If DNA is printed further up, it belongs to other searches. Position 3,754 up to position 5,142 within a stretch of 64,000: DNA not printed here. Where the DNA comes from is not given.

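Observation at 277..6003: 1.9k-aa mosaic T9SS cargo protein combining LRR, metzincin-like protease, WD40 propeller and Big domains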

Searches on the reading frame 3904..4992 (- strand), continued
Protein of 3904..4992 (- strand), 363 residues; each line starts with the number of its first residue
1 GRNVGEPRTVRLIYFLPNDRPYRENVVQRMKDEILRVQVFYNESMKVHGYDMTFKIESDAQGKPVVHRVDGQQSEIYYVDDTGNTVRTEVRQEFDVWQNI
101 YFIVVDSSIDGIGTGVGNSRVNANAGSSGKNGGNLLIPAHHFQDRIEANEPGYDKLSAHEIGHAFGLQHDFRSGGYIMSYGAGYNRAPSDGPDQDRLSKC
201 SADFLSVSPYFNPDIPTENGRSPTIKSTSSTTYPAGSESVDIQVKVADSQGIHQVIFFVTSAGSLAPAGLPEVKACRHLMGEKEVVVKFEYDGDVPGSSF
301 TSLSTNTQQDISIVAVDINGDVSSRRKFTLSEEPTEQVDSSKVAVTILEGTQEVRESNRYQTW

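Call 55: find_homologous_proteins(query=window:3904-4992:-, max_evalue=0.00001)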
Query window:3904-4992:- (363 aa): 427 proteins with E <= 0.00001 among 1652 candidates; the best 120 are listed.
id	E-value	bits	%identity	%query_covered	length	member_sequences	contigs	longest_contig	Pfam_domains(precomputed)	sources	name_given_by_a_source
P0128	5.9e-185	632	78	99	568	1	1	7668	PF25174.2,PF24814.2,PF23381.2,PF07676.19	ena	-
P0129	9.9e-178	609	77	99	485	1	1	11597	PF13688.13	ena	-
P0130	2.1e-165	568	71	99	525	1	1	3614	PF07676.19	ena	-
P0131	1.5e-146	506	85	72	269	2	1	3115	-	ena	-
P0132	1.0e-142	494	66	92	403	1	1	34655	-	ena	-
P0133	7.3e-136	471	65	88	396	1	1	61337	PF13688.13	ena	-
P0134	2.3e-127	443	66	82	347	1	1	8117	-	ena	-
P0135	6.2e-112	392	55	95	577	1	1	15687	PF25174.2,PF24814.2,PF23381.2,PF25173.2,PF24807.2,PF25175.2,PF24817.2,PF00400.39,PF07676.19,PF24780.2,PF23414.2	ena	-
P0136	5.8e-111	389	52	99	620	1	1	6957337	PF25168.2,PF25174.2,PF24814.2,PF13688.13,PF23381.2,PF25173.2,PF25175.2,PF24817.2,PF24796.2,PF07676.19,PF24780.2,PF25391.2,PF24807.2,PF25047.1,PF00400.39,PF23414.2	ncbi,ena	-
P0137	8.5e-108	379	56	94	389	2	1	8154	PF13688.13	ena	-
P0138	7.1e-102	359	58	84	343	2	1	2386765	-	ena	-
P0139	9.7e-99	349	85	50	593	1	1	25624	PF23598.2,PF12799.14,PF13855.13,PF23211.1,PF23952.2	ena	-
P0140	2.9e-97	344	58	81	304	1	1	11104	PF13688.13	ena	-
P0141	7.2e-96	339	63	73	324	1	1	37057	PF12044.15,PF13688.13,PF10462.16,PF13583.12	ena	-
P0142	3.6e-94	334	50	91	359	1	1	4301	PF12044.15,PF13688.13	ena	-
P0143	4.8e-94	333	48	99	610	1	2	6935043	PF12044.15,PF13688.13,PF12799.14,PF13855.13,PF23952.2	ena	-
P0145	5.9e-90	320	52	91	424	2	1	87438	PF12044.15,PF25174.2,PF24814.2,PF13688.13,PF23381.2,PF25173.2,PF25047.1,PF25175.2,PF24817.2,PF00400.39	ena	-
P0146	6.5e-89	317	52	88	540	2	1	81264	PF12044.15,PF13688.13,PF12799.14,PF13855.13,PF13583.12,PF23952.2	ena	-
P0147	6.4e-88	313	52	91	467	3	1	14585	PF25168.2,PF24105.2,PF24805.2,PF24017.3,PF23342.2,PF23411.2,PF23760.2,PF24817.2,PF23393.3,PF20426.5,PF25460.2,PF00400.39,PF23414.2,PF12044.15,PF25178.1,PF23410.5,PF25174.2,PF24814.2,PF23381.2,PF25173.2,PF25171.2,PF12894.14,PF25175.2,PF24796.2,PF23409.2,PF25172.2,PF24782.3,PF16529.12,PF25391.2,PF2386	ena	-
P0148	2.0e-87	312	49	91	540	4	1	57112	PF25168.2,PF24105.2,PF24805.2,PF25048.2,PF13688.13,PF23411.2,PF24817.2,PF23393.3,PF20426.5,PF25460.2,PF00400.39,PF23414.2,PF12044.15,PF23410.5,PF25174.2,PF24814.2,PF23381.2,PF25173.2,PF25171.2,PF12894.14,PF25175.2,PF24796.2,PF24780.2,PF25172.2,PF24782.3,PF16529.12,PF25391.2,PF24807.2,PF25047.1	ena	-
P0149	9.1e-87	310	50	88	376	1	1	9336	PF12044.15,PF13688.13,PF10462.16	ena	-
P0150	2.5e-86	308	49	91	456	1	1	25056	PF12044.15,PF25174.2,PF24814.2,PF24105.2,PF24805.2,PF23381.2,PF25173.2,PF25175.2,PF24817.2,PF24796.2,PF25172.2,PF24807.2,PF25047.1,PF00400.39,PF23414.2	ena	-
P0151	3.9e-86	307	50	88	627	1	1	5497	PF25168.2,PF23769.2,PF24105.2,PF24805.2,PF25048.2,PF13688.13,PF24017.3,PF23342.2,PF23411.2,PF24817.2,PF23798.2,PF23393.3,PF23389.2,PF23609.2,PF20426.5,PF25460.2,PF00400.39,PF23414.2,PF12044.15,PF23410.5,PF23775.2,PF25174.2,PF24814.2,PF23381.2,PF21029.4,PF25173.2,PF23383.2,PF25171.2,PF12894.14,PF2517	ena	-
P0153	1.0e-85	306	50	89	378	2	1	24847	PF12044.15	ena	-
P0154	2.9e-85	305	47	94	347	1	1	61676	PF12044.15,PF13688.13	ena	-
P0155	4.3e-85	304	49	91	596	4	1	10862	PF12044.15,PF23598.2,PF13516.13,PF00560.40,PF12799.14,PF13855.13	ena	-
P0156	5.8e-85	304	49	91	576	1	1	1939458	PF23769.2,PF17005.12,PF25048.2,PF23342.2,PF23411.2,PF23770.2,PF23393.3,PF23609.2,PF15492.13,PF20426.5,PF25460.2,PF12044.15,PF23775.2,PF25173.2,PF23383.2,PF25171.2,PF12894.14,PF24780.2,PF16755.12,PF23761.2,PF25172.2,PF24782.3,PF25047.1,PF26550.2,PF23756.2,PF23098.2,PF25168.2,PF24105.2,PF24805.2,PF136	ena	-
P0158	7.0e-84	300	47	93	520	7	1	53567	PF25168.2,PF24105.2,PF24805.2,PF25048.2,PF13688.13,PF24817.2,PF00400.39,PF23414.2,PF12044.15,PF25174.2,PF24814.2,PF23381.2,PF25173.2,PF25171.2,PF12894.14,PF25175.2,PF24796.2,PF24780.2,PF25172.2,PF16529.12,PF25391.2,PF24807.2,PF25047.1,PF23098.2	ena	-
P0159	8.2e-84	300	50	92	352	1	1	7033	PF12044.15,PF13688.13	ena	-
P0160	1.6e-83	299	48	88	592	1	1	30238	PF25168.2,PF24105.2,PF24805.2,PF25048.2,PF13688.13,PF24017.3,PF23342.2,PF24817.2,PF23798.2,PF23393.3,PF23389.2,PF20426.5,PF25460.2,PF00400.39,PF23414.2,PF12044.15,PF23410.5,PF23775.2,PF25174.2,PF24814.2,PF23381.2,PF25173.2,PF23383.2,PF25171.2,PF12894.14,PF25175.2,PF24796.2,PF24780.2,PF23409.2,PF2517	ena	-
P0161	6.2e-83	297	49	91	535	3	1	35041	PF25168.2,PF24105.2,PF24805.2,PF24817.2,PF23393.3,PF25460.2,PF00400.39,PF23414.2,PF12044.15,PF23410.5,PF25174.2,PF24814.2,PF23381.2,PF25173.2,PF25171.2,PF12894.14,PF25175.2,PF24796.2,PF24780.2,PF23409.2,PF25172.2,PF25391.2,PF23869.2,PF24807.2,PF25047.1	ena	-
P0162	7.1e-83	297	47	93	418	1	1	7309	PF12044.15,PF25174.2,PF24814.2,PF13688.13,PF23381.2,PF25173.2,PF25175.2,PF00400.39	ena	-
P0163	9.1e-83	296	50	91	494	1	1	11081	PF25168.2,PF24105.2,PF24805.2,PF25048.2,PF13688.13,PF24817.2,PF23393.3,PF23609.2,PF20426.5,PF25460.2,PF00400.39,PF23414.2,PF12044.15,PF23410.5,PF23775.2,PF25174.2,PF24814.2,PF23381.2,PF25173.2,PF25171.2,PF12894.14,PF25175.2,PF24796.2,PF24780.2,PF23409.2,PF25172.2,PF24782.3,PF16529.12,PF25391.2,PF238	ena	-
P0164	1.3e-82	296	49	92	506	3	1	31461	PF25168.2,PF24105.2,PF24805.2,PF13688.13,PF24017.3,PF24817.2,PF23393.3,PF00404.25,PF20426.5,PF25460.2,PF00400.39,PF23414.2,PF12044.15,PF25174.2,PF24814.2,PF23381.2,PF25173.2,PF25175.2,PF24796.2,PF24780.2,PF25172.2,PF24782.3,PF25391.2,PF24807.2,PF25047.1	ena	-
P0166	4.5e-82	294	50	91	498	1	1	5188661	PF25168.2,PF24105.2,PF24805.2,PF13688.13,PF24817.2,PF23609.2,PF20426.5,PF25460.2,PF00400.39,PF23414.2,PF12044.15,PF23410.5,PF25174.2,PF24814.2,PF23381.2,PF25173.2,PF25171.2,PF12894.14,PF25175.2,PF24796.2,PF24780.2,PF25172.2,PF25391.2,PF24807.2,PF25047.1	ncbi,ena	-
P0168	4.9e-82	294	45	94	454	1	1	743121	PF12044.15,PF25174.2,PF24814.2,PF13688.13,PF23381.2,PF25173.2,PF25175.2,PF24817.2,PF20426.5,PF24807.2,PF25047.1,PF00400.39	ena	-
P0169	7.9e-82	293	47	96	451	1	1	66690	PF12044.15,PF13583.12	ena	-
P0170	1.1e-81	293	47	95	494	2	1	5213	PF25168.2,PF24105.2,PF24805.2,PF25048.2,PF13688.13,PF24017.3,PF23342.2,PF24817.2,PF23393.3,PF23389.2,PF15492.13,PF20426.5,PF25460.2,PF00400.39,PF23414.2,PF12044.15,PF23410.5,PF23775.2,PF25174.2,PF24814.2,PF23381.2,PF25173.2,PF23383.2,PF25171.2,PF12894.14,PF25175.2,PF24796.2,PF07676.19,PF24780.2,PF13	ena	-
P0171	2.4e-81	292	49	91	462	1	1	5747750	PF12044.15,PF25168.2,PF25174.2,PF24814.2,PF24105.2,PF24805.2,PF13688.13,PF23381.2,PF25173.2,PF12894.14,PF25175.2,PF24817.2,PF24780.2,PF23393.3,PF25172.2,PF25391.2,PF23869.2,PF24807.2,PF25047.1,PF00400.39,PF23414.2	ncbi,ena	-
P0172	7.9e-81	290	48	91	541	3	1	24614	PF25168.2,PF24105.2,PF24805.2,PF25048.2,PF13688.13,PF24017.3,PF23342.2,PF23411.2,PF23760.2,PF24817.2,PF23393.3,PF23389.2,PF23609.2,PF20426.5,PF25460.2,PF00400.39,PF23414.2,PF12044.15,PF25178.1,PF23410.5,PF23775.2,PF25174.2,PF24814.2,PF23381.2,PF21029.4,PF25173.2,PF23383.2,PF25171.2,PF12894.14,PF2517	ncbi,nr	ncbi:MAG: hypothetical protein OXL96_03590, partial [Candidatus Poribacteria bacterium]|nr:hypotheti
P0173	1.2e-80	289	48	88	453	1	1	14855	PF12044.15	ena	-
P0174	1.5e-80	289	48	88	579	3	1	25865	PF12044.15,PF25174.2,PF24814.2,PF13688.13,PF23381.2,PF25173.2,PF25175.2,PF24817.2,PF24796.2,PF24780.2,PF24807.2,PF25047.1,PF25460.2,PF00400.39,PF23414.2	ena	-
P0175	1.5e-80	289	48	94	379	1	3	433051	PF12044.15,PF13688.13,PF13583.12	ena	-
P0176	1.7e-80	289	50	83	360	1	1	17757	PF12044.15,PF13688.13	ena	-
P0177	1.8e-80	289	47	91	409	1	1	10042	PF12044.15,PF13688.13,PF23381.2,PF00400.39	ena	-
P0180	4.4e-80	288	47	91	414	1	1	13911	PF12044.15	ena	-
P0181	8.1e-80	287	49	94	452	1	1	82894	PF12044.15,PF25168.2,PF25174.2,PF24814.2,PF24105.2,PF24805.2,PF13688.13,PF23381.2,PF24017.3,PF25173.2,PF25171.2,PF25175.2,PF24817.2,PF24796.2,PF25172.2,PF20426.5,PF25391.2,PF23869.2,PF24807.2,PF25047.1,PF00400.39,PF23414.2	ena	-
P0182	1.2e-79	286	47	96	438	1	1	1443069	PF12044.15,PF25168.2,PF25174.2,PF24814.2,PF24105.2,PF24805.2,PF13688.13,PF23381.2,PF25173.2,PF12894.14,PF25175.2,PF24817.2,PF25391.2,PF23869.2,PF24807.2,PF25047.1,PF00400.39,PF23414.2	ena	-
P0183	1.3e-79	286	47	93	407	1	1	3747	PF12044.15,PF13582.13,PF25174.2,PF24814.2,PF13688.13,PF23381.2,PF25173.2,PF25175.2,PF00400.39,PF13583.12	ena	-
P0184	2.4e-79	285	47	87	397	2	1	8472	PF12044.15,PF13688.13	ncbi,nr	ncbi:MAG: M12 family metallo-peptidase, partial [Gemmatimonadota bacterium]|nr:M12 family metallo-pe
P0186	9.2e-79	283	48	91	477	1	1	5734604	PF12044.15,PF25174.2,PF24814.2,PF24105.2,PF23381.2,PF25173.2,PF25175.2,PF24817.2,PF24807.2,PF25047.1,PF00400.39,PF23414.2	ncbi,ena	-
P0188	1.4e-78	283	46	91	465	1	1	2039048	PF12044.15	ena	-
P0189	1.9e-78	282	49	85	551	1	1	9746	PF12044.15,PF02369.23,PF00036.39,PF09134.17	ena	-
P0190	3.2e-78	281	48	88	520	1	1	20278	PF25168.2,PF24105.2,PF24805.2,PF25048.2,PF23342.2,PF23411.2,PF24817.2,PF23393.3,PF23389.2,PF20426.5,PF00400.39,PF23414.2,PF12044.15,PF23410.5,PF25174.2,PF24814.2,PF23381.2,PF25173.2,PF25171.2,PF12894.14,PF25175.2,PF24796.2,PF24780.2,PF23409.2,PF25172.2,PF24782.3,PF16529.12,PF25391.2,PF23869.2,PF2480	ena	-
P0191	8.5e-78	280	45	89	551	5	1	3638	PF12044.15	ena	-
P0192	1.7e-77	279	47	91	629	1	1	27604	PF17005.12,PF25048.2,PF23342.2,PF23411.2,PF23393.3,PF23609.2,PF15492.13,PF20426.5,PF25460.2,PF11715.17,PF12044.15,PF25178.1,PF23775.2,PF25173.2,PF23383.2,PF25171.2,PF12894.14,PF24780.2,PF23761.2,PF25172.2,PF24782.3,PF08662.18,PF25047.1,PF26550.2,PF23756.2,PF23098.2,PF25168.2,PF24105.2,PF24805.2,PF24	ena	-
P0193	1.9e-77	279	45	93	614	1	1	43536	PF25168.2,PF24105.2,PF24805.2,PF13688.13,PF24817.2,PF23393.3,PF20426.5,PF00400.39,PF23414.2,PF12044.15,PF25174.2,PF24814.2,PF23381.2,PF25173.2,PF23383.2,PF25171.2,PF12894.14,PF25175.2,PF24796.2,PF24780.2,PF25172.2,PF24782.3,PF25391.2,PF23869.2,PF24807.2,PF25047.1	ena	-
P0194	5.6e-77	277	47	96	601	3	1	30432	PF25168.2,PF24105.2,PF24805.2,PF24017.3,PF23342.2,PF23411.2,PF24817.2,PF23393.3,PF23389.2,PF23609.2,PF15492.13,PF20426.5,PF25460.2,PF00400.39,PF23414.2,PF12044.15,PF25178.1,PF23410.5,PF25174.2,PF24814.2,PF23381.2,PF25173.2,PF23383.2,PF25171.2,PF12894.14,PF25175.2,PF24796.2,PF07676.19,PF24780.2,PF135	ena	-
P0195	5.8e-77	277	47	92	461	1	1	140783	PF12044.15,PF13688.13,PF10462.16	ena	-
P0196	8.5e-77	277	47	81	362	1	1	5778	PF12044.15,PF13688.13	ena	-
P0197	1.2e-76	276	47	88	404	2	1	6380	PF12044.15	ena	-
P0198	1.4e-76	276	50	80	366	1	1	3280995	PF12044.15,PF13688.13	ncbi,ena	-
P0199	1.4e-76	276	48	89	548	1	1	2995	PF12044.15,PF02369.23,PF13688.13,PF09134.17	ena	-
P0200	1.4e-76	276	48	86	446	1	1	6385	PF12044.15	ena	-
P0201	1.5e-76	276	46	89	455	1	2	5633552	PF12044.15,PF02369.23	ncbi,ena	-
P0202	1.6e-76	276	47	88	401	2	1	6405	PF12044.15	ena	-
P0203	1.8e-76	276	48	91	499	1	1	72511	PF25168.2,PF24105.2,PF24805.2,PF13688.13,PF24017.3,PF24817.2,PF20426.5,PF00400.39,PF23414.2,PF12044.15,PF13582.13,PF23410.5,PF25174.2,PF24814.2,PF23381.2,PF25173.2,PF25171.2,PF25175.2,PF24780.2,PF23409.2,PF25172.2,PF24782.3,PF25391.2,PF24807.2,PF25047.1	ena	-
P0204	2.5e-76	275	47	88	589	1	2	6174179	PF25168.2,PF24105.2,PF24805.2,PF13688.13,PF23342.2,PF24817.2,PF23393.3,PF23389.2,PF15492.13,PF25460.2,PF00400.39,PF23749.2,PF04053.21,PF23414.2,PF12044.15,PF25174.2,PF24814.2,PF23381.2,PF21029.4,PF25173.2,PF25171.2,PF12894.14,PF25175.2,PF24796.2,PF07676.19,PF24780.2,PF23409.2,PF25172.2,PF24782.3,PF1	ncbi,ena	-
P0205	1.1e-75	273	46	97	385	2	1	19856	PF12044.15,PF13688.13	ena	-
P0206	1.2e-75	273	48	91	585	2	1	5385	PF23769.2,PF17005.12,PF25048.2,PF23342.2,PF23411.2,PF23215.1,PF02239.23,PF23393.3,PF23609.2,PF15492.13,PF20426.5,PF25460.2,PF12044.15,PF25178.1,PF23775.2,PF25173.2,PF23383.2,PF25171.2,PF12894.14,PF24780.2,PF25172.2,PF24782.3,PF25047.1,PF23098.2,PF25168.2,PF24105.2,PF24805.2,PF13688.13,PF24017.3,PF23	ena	-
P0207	1.7e-75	273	47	83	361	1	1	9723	PF12044.15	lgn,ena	-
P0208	1.8e-75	272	44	94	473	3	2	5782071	PF12044.15,PF13688.13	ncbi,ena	-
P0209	1.9e-75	272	47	91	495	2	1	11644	PF12044.15,PF18962.8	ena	-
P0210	3.0e-75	272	43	95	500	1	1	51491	PF12044.15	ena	-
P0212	5.5e-75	271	47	91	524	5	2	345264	PF12044.15,PF13582.13,PF02369.23,PF13688.13,PF13574.13,PF13583.12,PF09134.17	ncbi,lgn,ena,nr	ncbi:MAG: M12 family metallo-peptidase [Gemmatimonadota bacterium]|nr:M12 family metallo-peptidase [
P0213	6.8e-75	270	44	89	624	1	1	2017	PF12044.15,PF02369.23,PF13688.13,PF13860.13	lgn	-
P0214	1.0e-74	270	45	97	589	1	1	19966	PF12044.15,PF25174.2,PF02369.23,PF13688.13,PF23381.2,PF00400.39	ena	-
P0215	1.9e-74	269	45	93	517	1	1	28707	PF12044.15,PF25168.2,PF25174.2,PF24814.2,PF13688.13,PF23381.2,PF25173.2,PF12894.14,PF25175.2,PF24817.2,PF24796.2,PF07676.19,PF24780.2,PF23393.3,PF25172.2,PF25391.2,PF24807.2,PF25047.1,PF00400.39,PF23414.2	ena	-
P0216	3.3e-74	268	46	88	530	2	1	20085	PF25168.2,PF23769.2,PF24105.2,PF24805.2,PF25048.2,PF24017.3,PF23342.2,PF23411.2,PF24817.2,PF23798.2,PF23393.3,PF23389.2,PF23609.2,PF20426.5,PF25460.2,PF00400.39,PF23414.2,PF12044.15,PF25178.1,PF23410.5,PF23775.2,PF25174.2,PF24814.2,PF23381.2,PF21029.4,PF25173.2,PF23383.2,PF25171.2,PF12894.14,PF25175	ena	-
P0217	3.8e-74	268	45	88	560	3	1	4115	PF25168.2,PF24105.2,PF24805.2,PF13688.13,PF24017.3,PF23342.2,PF24817.2,PF23393.3,PF23389.2,PF23609.2,PF20426.5,PF25460.2,PF00400.39,PF23414.2,PF12044.15,PF25178.1,PF23410.5,PF25174.2,PF24814.2,PF23381.2,PF21029.4,PF25173.2,PF23383.2,PF25171.2,PF12894.14,PF25175.2,PF24796.2,PF24780.2,PF13583.12,PF234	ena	-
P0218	3.8e-74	268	46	92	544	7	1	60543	PF12044.15,PF18962.8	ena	-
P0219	3.8e-74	268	45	92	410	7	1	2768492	PF12044.15,PF18962.8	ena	-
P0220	5.0e-74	268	45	93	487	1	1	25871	PF12044.15,PF25174.2,PF23381.2,PF25175.2,PF24817.2,PF00400.39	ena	-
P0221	6.2e-74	267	48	80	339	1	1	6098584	PF12044.15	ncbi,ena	-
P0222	6.5e-74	267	46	96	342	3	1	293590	PF12044.15,PF13688.13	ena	-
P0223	9.6e-74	267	47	88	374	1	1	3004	PF12044.15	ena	-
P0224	1.1e-73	267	51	76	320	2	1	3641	PF12044.15,PF13688.13,PF13574.13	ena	-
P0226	1.4e-73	266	45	96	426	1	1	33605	PF12044.15,PF13688.13,PF13574.13,PF00400.39,PF13583.12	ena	-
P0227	1.5e-73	266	46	91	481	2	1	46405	PF25168.2,PF24105.2,PF24805.2,PF24017.3,PF24817.2,PF23798.2,PF23393.3,PF20426.5,PF25460.2,PF00400.39,PF23414.2,PF12044.15,PF25174.2,PF24814.2,PF23381.2,PF25173.2,PF25171.2,PF12894.14,PF25175.2,PF24796.2,PF24780.2,PF23409.2,PF25172.2,PF24782.3,PF25391.2,PF23869.2,PF24807.2,PF25047.1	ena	-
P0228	4.0e-73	265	48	89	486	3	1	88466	PF25168.2,PF24105.2,PF24805.2,PF25048.2,PF13688.13,PF24017.3,PF23342.2,PF24817.2,PF23798.2,PF23393.3,PF20426.5,PF25460.2,PF00400.39,PF23414.2,PF12044.15,PF23410.5,PF23775.2,PF25174.2,PF24814.2,PF23381.2,PF25173.2,PF25171.2,PF12894.14,PF25175.2,PF24796.2,PF24780.2,PF23409.2,PF25172.2,PF24782.3,PF1652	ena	-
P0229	4.1e-73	265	46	88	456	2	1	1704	PF12044.15,PF13688.13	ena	-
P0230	4.2e-73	265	52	74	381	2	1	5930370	PF12044.15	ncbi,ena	-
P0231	4.8e-73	264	45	91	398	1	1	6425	PF12044.15,PF13688.13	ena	-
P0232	5.8e-73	264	46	88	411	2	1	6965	PF12044.15,PF02369.23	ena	-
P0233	6.6e-73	264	49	80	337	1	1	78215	PF12044.15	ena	-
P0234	8.1e-73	264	47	88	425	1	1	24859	PF12044.15,PF13688.13,PF13583.12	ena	-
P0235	9.3e-73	263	47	88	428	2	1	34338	PF12044.15,PF25174.2,PF24814.2,PF23381.2,PF25173.2,PF25175.2,PF24817.2,PF00400.39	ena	-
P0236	1.2e-72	263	48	84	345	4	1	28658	PF12044.15,PF13688.13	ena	-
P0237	1.8e-72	263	48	88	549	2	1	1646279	PF12044.15,PF17789.8,PF02369.23,PF09134.17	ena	-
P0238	1.9e-72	262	44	94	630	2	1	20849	PF12044.15,PF02369.23,PF13688.13,PF12799.14,PF13855.13,PF09134.17,PF23952.2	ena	-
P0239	3.2e-72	262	46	89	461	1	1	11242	PF12044.15,PF25168.2,PF25174.2,PF24814.2,PF24105.2,PF24805.2,PF13688.13,PF23381.2,PF24017.3,PF25173.2,PF12894.14,PF25175.2,PF24817.2,PF24796.2,PF24780.2,PF23409.2,PF25172.2,PF20426.5,PF25391.2,PF24807.2,PF25047.1,PF00400.39,PF23414.2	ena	-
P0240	3.3e-72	262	45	93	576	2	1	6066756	PF25168.2,PF24105.2,PF24805.2,PF25048.2,PF13688.13,PF23342.2,PF24817.2,PF23393.3,PF20426.5,PF25460.2,PF00400.39,PF23414.2,PF12044.15,PF23410.5,PF23775.2,PF25174.2,PF24814.2,PF23381.2,PF21029.4,PF25173.2,PF25171.2,PF12894.14,PF25175.2,PF24796.2,PF07676.19,PF24780.2,PF23409.2,PF25172.2,PF24782.3,PF165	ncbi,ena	-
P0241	3.7e-72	262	47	91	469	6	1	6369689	PF12044.15,PF25174.2,PF24814.2,PF13688.13,PF23381.2,PF25173.2,PF25175.2,PF13574.13,PF00400.39,PF13583.12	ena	-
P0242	8.4e-72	260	45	93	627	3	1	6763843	PF12044.15,PF02369.23,PF13688.13,PF12799.14,PF13855.13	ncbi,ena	-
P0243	9.9e-72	260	46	90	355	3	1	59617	PF12044.15,PF13688.13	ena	-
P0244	1.1e-71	260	46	89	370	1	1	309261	PF12044.15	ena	-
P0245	1.4e-71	260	43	99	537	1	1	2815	PF12044.15,PF13688.13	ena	-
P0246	1.5e-71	260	47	88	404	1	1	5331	PF12044.15,PF13688.13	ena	-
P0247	2.2e-71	259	45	95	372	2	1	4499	PF12044.15,PF13688.13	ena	-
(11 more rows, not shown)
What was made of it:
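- Closest known: Adamalysin/reprolysin metzincins. Same: NCBI labels relatives 'M12 family' (call 55).
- NCBI names relatives 'M12 family metallo-peptidase' (call 55).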

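Call 64: search_protein_representatives(alignment_id=A1)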
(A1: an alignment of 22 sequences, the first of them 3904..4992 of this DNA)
Query: 22 sequences, 303 profile positions. Proteins with E-value up to 0.001 (for the whole library): 2834; up to 1e-10: 1845; up to 1e-30: 1022. The best 150 are listed.
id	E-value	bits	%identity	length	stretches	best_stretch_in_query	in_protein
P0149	1.1e-140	484.5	-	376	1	1-298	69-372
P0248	1.3e-139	481.0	-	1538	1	1-302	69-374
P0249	6.9e-139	478.6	-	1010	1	1-295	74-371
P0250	1.4e-138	477.6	-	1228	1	1-302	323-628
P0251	6.2e-138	475.4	-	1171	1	1-302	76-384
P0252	2.5e-134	463.6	-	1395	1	1-302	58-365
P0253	7.4e-133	458.8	-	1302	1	1-300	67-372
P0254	9.0e-133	458.5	-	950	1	1-302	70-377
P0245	2.9e-132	456.9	-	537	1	1-295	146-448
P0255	3.7e-132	456.5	-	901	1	1-302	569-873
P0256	4.1e-132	456.3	-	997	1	1-301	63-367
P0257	4.7e-132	456.2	-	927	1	1-302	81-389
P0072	9.8e-132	455.1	-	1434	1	1-302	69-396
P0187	2.2e-131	453.9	-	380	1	1-302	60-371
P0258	3.0e-131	453.5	-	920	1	1-302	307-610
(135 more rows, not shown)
